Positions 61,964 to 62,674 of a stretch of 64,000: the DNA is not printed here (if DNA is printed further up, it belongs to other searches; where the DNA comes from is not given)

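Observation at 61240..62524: Orphan NuoB-NuoC-NuoI-like three-gene operon with no NuoD, membrane arm or NADH-input partners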

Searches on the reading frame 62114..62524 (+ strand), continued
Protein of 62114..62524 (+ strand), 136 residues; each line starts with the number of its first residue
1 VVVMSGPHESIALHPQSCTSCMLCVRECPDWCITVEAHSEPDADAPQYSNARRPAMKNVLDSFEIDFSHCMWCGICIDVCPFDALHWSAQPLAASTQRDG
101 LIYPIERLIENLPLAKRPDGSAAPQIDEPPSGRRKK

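Call 53: search_solved_structures(query=window:62114-62524:+, max_evalue=0.00001, show_alignments=2)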
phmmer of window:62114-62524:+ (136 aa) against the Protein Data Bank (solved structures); distinct sequences matched with E-value up to 0.00001: 42.
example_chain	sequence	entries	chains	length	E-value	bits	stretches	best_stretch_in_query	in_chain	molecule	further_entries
9sw6_H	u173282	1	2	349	1.3e-14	57.6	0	55-90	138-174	Tungsten formylmethanofuran dehydrogenase, subunit F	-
5t5i_F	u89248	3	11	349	1.7e-14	57.2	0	56-90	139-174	Tungsten formylmethanofuran dehydrogenase subunit fwdF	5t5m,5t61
9sfi_T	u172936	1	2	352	3e-13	53.2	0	11-86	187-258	4Fe-4S ferredoxin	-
7bkb_K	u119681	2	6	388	8.6e-13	51.7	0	60-86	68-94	Formylmethanofuran dehydrogenase, subunit F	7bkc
7zm7_I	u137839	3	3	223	7e-10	42.2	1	16-129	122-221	Oxidoreductase-like protein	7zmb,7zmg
9sfi_O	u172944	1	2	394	1.3e-09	41.4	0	7-86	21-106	Ferredoxin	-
9sw6_G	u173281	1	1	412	2.9e-09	40.3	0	61-90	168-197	Polyferredoxin protein MvhB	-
7ar7_I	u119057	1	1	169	3.9e-09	39.8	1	16-111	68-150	NADH dehydrogenase [ubiquinone] iron-sulfur protein 8-A, mitochondrial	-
7arc_I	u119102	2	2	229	4.5e-09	39.6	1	16-111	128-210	TYKY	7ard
7a23_D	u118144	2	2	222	7.9e-09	38.8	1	16-111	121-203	TYKY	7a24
7aqr_I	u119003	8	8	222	8e-09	38.8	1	16-111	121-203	NADH dehydrogenase [ubiquinone] iron-sulfur protein 8-A, mitochondrial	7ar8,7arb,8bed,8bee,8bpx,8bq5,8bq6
5lc5_I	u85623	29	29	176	8.9e-09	38.7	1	16-111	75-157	NADH dehydrogenase [ubiquinone] iron-sulfur protein 8, mitochondrial | Mitochondrial complex I, TYKY subunit | NADH:ubiquinone oxidoreductase core subunit S8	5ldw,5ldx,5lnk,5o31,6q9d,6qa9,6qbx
9iho_I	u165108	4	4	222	9.7e-09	38.5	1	16-111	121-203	NUIM (TYKY) subunit of mitochondrial NADH:ubiquinone oxidoreductase (Complex I)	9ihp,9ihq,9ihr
7v2c_B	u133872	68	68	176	1e-08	38.5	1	16-111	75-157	NADH dehydrogenase [ubiquinone] iron-sulfur protein 8, mitochondrial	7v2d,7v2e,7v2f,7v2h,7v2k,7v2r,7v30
7qsd_I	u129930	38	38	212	1e-08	38.4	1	16-111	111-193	NADH dehydrogenase [ubiquinone] iron-sulfur protein 8, mitochondrial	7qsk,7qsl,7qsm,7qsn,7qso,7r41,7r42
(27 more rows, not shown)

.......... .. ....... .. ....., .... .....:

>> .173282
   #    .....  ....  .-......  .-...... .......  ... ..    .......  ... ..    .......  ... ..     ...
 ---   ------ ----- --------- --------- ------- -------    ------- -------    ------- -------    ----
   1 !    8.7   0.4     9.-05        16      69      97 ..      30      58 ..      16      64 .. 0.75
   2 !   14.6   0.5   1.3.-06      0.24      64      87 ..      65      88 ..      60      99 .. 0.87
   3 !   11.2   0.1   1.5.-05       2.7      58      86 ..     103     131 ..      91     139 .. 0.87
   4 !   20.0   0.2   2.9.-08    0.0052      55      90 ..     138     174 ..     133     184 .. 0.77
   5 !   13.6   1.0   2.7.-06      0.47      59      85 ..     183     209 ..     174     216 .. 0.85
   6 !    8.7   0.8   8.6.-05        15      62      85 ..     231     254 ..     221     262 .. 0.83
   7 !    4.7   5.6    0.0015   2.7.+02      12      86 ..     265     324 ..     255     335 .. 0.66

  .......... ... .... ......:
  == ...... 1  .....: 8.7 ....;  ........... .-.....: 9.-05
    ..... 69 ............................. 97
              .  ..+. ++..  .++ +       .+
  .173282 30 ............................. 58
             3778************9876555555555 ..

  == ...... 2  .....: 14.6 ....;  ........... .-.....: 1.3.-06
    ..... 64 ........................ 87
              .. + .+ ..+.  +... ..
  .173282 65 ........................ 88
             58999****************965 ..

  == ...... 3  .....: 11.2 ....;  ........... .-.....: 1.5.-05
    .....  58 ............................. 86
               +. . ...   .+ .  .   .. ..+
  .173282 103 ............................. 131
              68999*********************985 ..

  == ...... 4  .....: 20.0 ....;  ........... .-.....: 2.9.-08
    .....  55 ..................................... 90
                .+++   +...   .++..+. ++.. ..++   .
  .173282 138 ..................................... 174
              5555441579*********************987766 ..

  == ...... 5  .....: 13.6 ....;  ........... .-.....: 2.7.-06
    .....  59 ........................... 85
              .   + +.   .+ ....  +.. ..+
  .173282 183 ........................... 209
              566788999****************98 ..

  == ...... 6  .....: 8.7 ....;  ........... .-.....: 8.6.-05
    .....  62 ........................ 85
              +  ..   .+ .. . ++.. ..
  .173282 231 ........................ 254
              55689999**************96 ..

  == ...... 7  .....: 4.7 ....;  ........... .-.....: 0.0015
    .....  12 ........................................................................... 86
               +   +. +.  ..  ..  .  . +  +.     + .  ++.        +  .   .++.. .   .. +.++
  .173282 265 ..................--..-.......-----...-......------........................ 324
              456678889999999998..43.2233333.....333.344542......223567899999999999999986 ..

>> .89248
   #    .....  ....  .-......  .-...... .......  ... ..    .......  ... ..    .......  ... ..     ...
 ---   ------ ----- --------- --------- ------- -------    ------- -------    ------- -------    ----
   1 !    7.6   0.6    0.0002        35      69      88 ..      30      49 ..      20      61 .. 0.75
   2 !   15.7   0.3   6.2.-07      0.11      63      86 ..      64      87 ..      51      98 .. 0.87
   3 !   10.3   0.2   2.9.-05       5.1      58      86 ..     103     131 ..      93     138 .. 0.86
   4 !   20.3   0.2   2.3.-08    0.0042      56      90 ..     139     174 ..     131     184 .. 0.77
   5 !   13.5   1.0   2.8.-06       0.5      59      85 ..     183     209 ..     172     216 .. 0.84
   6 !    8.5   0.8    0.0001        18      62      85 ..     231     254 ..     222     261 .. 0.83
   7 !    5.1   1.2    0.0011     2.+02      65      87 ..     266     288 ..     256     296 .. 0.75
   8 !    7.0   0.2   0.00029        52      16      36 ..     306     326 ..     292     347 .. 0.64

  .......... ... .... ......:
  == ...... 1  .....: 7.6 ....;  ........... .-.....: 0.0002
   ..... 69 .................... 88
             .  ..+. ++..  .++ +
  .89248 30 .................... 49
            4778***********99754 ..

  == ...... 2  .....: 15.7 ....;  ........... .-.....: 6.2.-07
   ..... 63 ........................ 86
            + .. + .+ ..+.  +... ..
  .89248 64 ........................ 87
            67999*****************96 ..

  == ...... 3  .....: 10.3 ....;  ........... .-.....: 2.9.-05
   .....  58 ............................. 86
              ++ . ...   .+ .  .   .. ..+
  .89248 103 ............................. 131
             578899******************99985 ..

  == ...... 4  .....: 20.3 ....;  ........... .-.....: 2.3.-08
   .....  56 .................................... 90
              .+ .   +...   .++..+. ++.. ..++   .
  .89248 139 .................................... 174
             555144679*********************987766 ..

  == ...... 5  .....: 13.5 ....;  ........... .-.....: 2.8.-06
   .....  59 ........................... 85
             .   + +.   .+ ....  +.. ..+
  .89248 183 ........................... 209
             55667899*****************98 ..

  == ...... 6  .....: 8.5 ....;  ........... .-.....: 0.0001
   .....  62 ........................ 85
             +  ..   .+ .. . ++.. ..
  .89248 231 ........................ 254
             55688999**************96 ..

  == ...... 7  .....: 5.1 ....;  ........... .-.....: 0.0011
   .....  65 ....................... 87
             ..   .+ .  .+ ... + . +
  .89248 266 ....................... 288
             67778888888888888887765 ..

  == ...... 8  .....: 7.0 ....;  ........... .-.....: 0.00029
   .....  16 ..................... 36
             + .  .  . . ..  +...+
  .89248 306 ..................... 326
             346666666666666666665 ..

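Call 62: find_related_loci(query=A4, collection=metagenome_contigs, flank=10000)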
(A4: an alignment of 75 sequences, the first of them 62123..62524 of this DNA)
Query A4 (133 aa) in metagenome_contigs; peptide patterns used: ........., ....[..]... (x = any residue, [..] = any of these).
600 stretches matched a pattern (row limit reached: there are more); 593 encode a relative of the query (tblastn E <= 1e-3); the best 80 are kept; 80 distinct loci.
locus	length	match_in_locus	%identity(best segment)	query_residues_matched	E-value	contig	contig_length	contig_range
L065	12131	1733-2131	100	1-133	1e-88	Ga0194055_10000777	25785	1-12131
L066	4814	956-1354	73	1-133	2e-65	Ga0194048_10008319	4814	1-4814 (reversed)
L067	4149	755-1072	51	1-110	2e-33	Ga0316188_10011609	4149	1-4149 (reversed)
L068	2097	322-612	55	5-105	7e-33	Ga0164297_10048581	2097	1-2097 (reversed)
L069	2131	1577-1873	56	8-110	7e-33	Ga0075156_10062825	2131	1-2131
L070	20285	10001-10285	57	8-105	2e-32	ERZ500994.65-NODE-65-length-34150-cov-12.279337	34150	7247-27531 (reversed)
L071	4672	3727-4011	56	8-105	1e-32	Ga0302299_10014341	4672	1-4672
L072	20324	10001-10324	51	5-122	4e-32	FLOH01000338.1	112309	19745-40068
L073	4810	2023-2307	57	7-105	5e-32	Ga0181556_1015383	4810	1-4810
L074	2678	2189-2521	47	8-116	1e-31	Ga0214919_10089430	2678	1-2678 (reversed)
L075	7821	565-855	53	8-107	2e-31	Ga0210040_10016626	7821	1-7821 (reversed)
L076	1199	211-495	54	8-105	3e-32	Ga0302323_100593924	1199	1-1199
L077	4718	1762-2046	55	8-105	1e-31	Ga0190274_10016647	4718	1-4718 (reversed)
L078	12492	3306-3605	53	8-110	4e-31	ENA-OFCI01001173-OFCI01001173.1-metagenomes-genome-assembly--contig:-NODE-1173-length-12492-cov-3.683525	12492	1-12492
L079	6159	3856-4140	54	8-105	5e-31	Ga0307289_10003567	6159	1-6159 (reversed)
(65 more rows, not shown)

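Call 67: predict_structure(alignment_id=A4)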
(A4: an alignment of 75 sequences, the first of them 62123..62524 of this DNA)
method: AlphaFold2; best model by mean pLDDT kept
length: 133 residues; sequences in the alignment: 75
mean_pLDDT: 88.5   pTM: 0.81
mean pLDDT of the five models: 88.5, 82.0, 81.5, 80.6, 77.4
residues with pLDDT >= 90: 84; 70-90: 38; 50-70: 9; < 50: 2
segments of 3 or more residues with pLDDT < 50: none
pLDDT, mean of each block of 10 residues (from residue 1): 76 88 86 93 79 92 92 91 93 94 97 92 84 65
secondary structure, 60 per line:
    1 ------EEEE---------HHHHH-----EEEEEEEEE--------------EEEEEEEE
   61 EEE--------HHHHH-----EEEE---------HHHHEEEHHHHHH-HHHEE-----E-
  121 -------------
elements in order: E7-10 H20-24 E30-38 E53-63 H72-76 E82-85 H95-98 E99-101 H102-107

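Call 78: fold_search(model_id=the predicted structure, library=pdb)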
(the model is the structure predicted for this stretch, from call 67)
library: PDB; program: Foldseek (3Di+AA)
matches with E <= 10: 142; with E <= 0.001: 49
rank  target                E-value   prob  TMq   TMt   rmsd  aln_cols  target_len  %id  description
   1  8e9i_I                4.5e-07  1.00  0.58  0.47   4.8       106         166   28  Mycobacterial respiratory complex I, semi-inserted quinone (released 2022-10-12)
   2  9grx_I                5.2e-07  1.00  0.63  0.52   8.6       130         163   25  NDH-PSI-LHCI supercomplex from S. oleracea (released 2025-02-12)
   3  8e9g_I                5.9e-07  1.00  0.59  0.48   7.1       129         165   29  Mycobacterial respiratory complex I with both quinone positions modelled (released 2022-10-12)
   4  7arc_I                6.7e-07  1.00  0.59  0.40   2.5       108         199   29  Cryo-EM structure of Polytomella Complex-I (peripheral arm) (released 2021-12-08)
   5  7nz1_I                1.1e-06  1.00  0.57  0.54   5.2       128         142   22  Respiratory complex I from Escherichia coli - focused refinement of cytoplasmic arm (released 2021-08-18)
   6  7nyr_I                1.8e-06  1.00  0.56  0.48   2.7       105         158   25  Respiratory complex I from Escherichia coli - conformation 1 (released 2021-08-25)
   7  8ic2_I                2.5e-06  1.00  0.60  0.47   3.4       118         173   28  Respiratory complex CI:CIII2, type I, PERK -/- mouse under cold temperature (released 2024-09-18)
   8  7zeb_9                2.6e-06  1.00  0.59  0.47   3.6       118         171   28  Complex I from Ovis aries at pH9, Closed state (released 2022-09-21)
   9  8ib4_I                3.2e-06  1.00  0.60  0.47   3.4       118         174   28  Respiratory complex CI:CIII2, type IA, Wild type mouse under cold temperature (released 2024-09-18)
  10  9f5x_G                3.2e-06  1.00  0.56  0.39   4.3       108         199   30  Structure of the Chlamydomonas reinhardtii respiratory supercomplex I1 III2 IV2 (released 2025-03-12)
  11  6yj4_I                3.2e-06  1.00  0.54  0.39   4.4       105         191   30  Structure of Yarrowia lipolytica complex I at 2.7 A (released 2020-08-12)
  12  7ar8_I                3.4e-06  1.00  0.59  0.47   2.5       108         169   29  Cryo-EM structure of Arabidopsis thaliana complex-I (closed conformation) (released 2021-12-15)
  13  2fug_9                4.1e-06  1.00  0.58  0.51   4.1       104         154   27  Crystal structure of the hydrophilic domain of respiratory complex I from Thermus thermophilus (released 2006-02-14)
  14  6rfq_I                4.1e-06  1.00  0.60  0.43   3.3       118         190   27  Cryo-EM structure of a respiratory complex I assembly intermediate with NDUFAF2 (released 2018-10-10)
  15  6khi_I                4.1e-06  1.00  0.60  0.43  11.0       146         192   20  Supercomplex for cylic electron transport in cyanobacteria (released 2020-02-12)
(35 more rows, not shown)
